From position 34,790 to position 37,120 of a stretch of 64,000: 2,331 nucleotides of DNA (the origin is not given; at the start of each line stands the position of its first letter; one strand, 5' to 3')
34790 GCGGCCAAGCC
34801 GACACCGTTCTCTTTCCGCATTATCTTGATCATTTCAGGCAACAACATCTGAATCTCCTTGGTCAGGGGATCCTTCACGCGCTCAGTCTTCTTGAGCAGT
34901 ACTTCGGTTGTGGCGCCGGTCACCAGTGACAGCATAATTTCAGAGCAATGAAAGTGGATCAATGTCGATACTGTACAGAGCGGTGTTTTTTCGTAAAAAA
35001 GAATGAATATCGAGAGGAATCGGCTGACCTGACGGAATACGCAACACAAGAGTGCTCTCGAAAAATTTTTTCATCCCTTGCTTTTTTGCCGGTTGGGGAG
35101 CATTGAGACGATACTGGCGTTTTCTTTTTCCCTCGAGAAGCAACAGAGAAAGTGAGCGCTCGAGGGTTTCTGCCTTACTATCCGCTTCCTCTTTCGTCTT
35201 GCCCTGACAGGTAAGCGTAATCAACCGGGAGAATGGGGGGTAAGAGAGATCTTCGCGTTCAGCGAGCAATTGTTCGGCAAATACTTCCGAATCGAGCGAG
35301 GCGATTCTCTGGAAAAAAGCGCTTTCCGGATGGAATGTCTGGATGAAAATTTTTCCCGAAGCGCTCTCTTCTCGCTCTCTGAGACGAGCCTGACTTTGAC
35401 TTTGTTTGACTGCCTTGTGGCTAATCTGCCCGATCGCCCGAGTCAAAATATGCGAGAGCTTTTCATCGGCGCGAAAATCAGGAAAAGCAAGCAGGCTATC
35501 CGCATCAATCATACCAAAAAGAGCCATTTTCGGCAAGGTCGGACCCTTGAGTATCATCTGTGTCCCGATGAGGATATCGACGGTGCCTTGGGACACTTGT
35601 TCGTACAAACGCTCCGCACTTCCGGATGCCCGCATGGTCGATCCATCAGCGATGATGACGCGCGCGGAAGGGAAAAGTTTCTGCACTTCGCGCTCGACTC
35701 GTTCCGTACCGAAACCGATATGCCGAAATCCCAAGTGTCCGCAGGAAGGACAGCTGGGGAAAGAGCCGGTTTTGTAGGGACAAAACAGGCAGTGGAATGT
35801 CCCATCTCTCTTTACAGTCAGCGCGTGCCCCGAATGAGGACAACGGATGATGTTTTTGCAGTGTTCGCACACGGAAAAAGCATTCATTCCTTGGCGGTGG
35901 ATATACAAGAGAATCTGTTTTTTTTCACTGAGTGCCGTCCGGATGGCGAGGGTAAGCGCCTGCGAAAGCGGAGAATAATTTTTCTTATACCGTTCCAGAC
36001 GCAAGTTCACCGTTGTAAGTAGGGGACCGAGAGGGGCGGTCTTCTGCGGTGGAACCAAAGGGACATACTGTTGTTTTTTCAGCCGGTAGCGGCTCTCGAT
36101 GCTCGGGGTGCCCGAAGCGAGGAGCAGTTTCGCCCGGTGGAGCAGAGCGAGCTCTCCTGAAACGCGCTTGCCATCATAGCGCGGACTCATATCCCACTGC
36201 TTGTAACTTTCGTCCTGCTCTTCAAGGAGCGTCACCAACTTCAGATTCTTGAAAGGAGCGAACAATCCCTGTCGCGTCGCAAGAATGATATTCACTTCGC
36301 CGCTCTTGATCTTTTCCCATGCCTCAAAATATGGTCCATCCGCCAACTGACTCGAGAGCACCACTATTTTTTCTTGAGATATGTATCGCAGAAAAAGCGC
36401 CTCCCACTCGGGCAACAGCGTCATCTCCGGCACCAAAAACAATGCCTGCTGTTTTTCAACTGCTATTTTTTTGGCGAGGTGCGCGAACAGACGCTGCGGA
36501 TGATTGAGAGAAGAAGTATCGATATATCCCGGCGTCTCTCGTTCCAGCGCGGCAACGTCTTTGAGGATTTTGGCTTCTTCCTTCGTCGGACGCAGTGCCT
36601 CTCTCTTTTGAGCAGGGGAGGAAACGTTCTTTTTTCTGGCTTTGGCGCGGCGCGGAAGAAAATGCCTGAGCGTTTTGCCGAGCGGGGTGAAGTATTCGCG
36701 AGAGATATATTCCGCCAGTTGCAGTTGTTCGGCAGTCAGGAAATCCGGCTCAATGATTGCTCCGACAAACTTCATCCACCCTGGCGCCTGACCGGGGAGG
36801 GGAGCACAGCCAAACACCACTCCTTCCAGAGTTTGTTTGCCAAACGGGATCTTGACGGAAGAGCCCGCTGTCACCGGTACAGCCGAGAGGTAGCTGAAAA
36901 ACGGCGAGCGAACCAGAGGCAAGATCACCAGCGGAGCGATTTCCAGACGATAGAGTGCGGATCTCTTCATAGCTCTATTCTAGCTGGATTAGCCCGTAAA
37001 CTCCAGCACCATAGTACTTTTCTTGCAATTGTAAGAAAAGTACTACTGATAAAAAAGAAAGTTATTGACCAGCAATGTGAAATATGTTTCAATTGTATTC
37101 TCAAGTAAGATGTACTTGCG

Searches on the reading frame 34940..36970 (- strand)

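Call 8: search_protein_families(library=pfam, proteins=[window:34940-36970:-], max_evalue=0.00001)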
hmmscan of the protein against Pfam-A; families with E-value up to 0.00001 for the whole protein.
window:34940-36970:- (676 aa): 1 family
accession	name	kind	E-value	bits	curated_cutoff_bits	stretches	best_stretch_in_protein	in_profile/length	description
PF17764.6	PriA_3primeBD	-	3e-12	46.7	22.7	1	15-106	2-96/96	3'DNA-binding domain (3'BD)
